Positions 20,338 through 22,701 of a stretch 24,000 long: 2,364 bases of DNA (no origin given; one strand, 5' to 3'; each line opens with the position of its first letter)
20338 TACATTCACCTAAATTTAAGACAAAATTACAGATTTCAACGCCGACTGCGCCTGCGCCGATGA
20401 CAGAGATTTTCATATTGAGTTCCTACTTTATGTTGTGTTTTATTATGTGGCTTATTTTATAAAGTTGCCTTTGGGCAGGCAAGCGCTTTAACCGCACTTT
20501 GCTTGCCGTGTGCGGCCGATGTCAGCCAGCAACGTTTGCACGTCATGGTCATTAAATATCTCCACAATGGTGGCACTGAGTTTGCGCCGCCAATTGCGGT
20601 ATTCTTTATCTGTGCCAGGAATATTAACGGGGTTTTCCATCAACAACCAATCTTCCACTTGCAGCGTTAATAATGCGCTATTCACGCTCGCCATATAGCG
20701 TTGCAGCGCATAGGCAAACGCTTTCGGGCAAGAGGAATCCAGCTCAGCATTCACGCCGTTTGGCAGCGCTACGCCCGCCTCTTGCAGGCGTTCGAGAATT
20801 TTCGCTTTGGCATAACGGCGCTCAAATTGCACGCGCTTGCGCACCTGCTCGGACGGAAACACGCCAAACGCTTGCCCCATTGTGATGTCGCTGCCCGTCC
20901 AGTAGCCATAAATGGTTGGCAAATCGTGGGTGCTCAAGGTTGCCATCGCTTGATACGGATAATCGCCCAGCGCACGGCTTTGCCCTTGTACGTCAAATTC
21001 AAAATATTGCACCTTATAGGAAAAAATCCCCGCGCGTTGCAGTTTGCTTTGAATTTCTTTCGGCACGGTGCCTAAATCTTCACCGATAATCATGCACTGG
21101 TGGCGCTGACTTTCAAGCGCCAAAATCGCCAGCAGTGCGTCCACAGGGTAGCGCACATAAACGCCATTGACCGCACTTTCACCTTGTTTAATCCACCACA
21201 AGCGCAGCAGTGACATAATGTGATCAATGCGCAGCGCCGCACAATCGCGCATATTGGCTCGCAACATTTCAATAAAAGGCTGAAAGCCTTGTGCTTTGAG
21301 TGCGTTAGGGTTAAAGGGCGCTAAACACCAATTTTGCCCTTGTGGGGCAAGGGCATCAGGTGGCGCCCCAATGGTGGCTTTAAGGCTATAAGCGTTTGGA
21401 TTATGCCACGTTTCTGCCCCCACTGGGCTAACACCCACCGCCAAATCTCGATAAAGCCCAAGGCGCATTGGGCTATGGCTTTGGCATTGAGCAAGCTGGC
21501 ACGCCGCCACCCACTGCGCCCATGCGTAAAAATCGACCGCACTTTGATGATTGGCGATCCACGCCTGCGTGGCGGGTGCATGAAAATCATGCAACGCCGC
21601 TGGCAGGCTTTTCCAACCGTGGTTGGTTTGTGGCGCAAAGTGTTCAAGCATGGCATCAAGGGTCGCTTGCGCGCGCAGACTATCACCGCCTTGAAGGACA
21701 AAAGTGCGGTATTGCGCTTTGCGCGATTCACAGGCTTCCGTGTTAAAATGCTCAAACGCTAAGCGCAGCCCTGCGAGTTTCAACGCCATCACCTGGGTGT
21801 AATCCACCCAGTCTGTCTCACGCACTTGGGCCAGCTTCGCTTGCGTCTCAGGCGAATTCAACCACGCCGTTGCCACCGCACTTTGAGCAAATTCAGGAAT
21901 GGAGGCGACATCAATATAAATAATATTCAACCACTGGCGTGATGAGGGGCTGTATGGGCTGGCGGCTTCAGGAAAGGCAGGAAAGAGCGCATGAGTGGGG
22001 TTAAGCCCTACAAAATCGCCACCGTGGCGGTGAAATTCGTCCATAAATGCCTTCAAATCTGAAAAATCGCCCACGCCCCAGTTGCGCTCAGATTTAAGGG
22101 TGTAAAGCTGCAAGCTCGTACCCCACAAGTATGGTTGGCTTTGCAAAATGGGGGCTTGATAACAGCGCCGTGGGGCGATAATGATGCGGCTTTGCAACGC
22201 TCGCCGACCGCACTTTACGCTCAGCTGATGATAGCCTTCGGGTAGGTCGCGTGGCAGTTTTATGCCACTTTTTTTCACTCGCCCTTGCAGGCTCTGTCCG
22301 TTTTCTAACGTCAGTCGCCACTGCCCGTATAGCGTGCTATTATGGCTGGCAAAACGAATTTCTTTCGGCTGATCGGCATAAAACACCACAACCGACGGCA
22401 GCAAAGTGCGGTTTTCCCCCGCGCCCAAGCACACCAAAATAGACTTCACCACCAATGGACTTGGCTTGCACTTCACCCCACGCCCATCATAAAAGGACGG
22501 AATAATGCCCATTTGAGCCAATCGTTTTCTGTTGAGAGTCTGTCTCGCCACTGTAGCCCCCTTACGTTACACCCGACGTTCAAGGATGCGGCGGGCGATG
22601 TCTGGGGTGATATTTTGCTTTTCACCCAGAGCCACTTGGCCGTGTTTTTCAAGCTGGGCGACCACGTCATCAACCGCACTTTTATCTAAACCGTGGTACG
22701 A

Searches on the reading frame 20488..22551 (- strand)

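Call 3: search_protein_families(library=pfam, proteins=[window:20488-22551:-])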
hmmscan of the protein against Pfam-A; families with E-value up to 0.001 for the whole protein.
window:20488-22551:- (687 aa): 2 families
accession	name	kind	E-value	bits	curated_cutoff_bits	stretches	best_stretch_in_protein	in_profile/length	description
PF02446.23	Glyco_hydro_77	-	1.3e-115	387.4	25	1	147-659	1-460/465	4-alpha-glucanotransferase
PF21226.3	MalQ_N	-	1.3e-12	48.3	24.1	1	51-127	1-91/91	MalQ N-terminal beta sandwich domain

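Call 4: search_protein_families(library=ncbifam, proteins=[window:20488-22551:-])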
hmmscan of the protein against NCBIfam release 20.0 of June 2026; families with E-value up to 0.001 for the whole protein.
window:20488-22551:- (687 aa): 9 families
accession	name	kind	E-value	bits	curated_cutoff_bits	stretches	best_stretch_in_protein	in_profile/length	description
NF008274.0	PRK11052.1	equivalog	7.3e-269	894.1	806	1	8-684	7-691/695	4-alpha-glucanotransferase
NF011077.0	PRK14507.1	equivalog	6.3e-195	650.3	2148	1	48-683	65-722/1693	malto-oligosyltrehalose synthase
TIGR00217.1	malQ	equivalog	1.1e-182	609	205.65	1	99-680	1-587/587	4-alpha-glucanotransferase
NF011082.0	PRK14510.1-1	equivalog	7.5e-126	421.2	2511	1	95-683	827-1409/1410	bifunctional glycogen debranching protein GlgX/4-alpha-glucanotransferase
NF011081.0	PRK14508.1-4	equivalog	6.4e-66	222.8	556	1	144-678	26-524/529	4-alpha-glucanotransferase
NF011080.0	PRK14508.1-3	subfamily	1.7e-38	132.6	477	1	194-554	53-408/496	4-alpha-glucanotransferase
NF011079.0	PRK14508.1-2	subfamily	9.6e-31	106.8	555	1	195-556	59-417/506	4-alpha-glucanotransferase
NF011078.0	PRK14508.1-1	subfamily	5.1e-21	75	776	1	242-553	92-407/503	4-alpha-glucanotransferase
NF011083.0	PRK14510.1-2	equivalog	1.7e-18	65.5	1322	1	278-552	836-1104/1186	bifunctional glycogen debranching protein GlgX/4-alpha-glucanotransferase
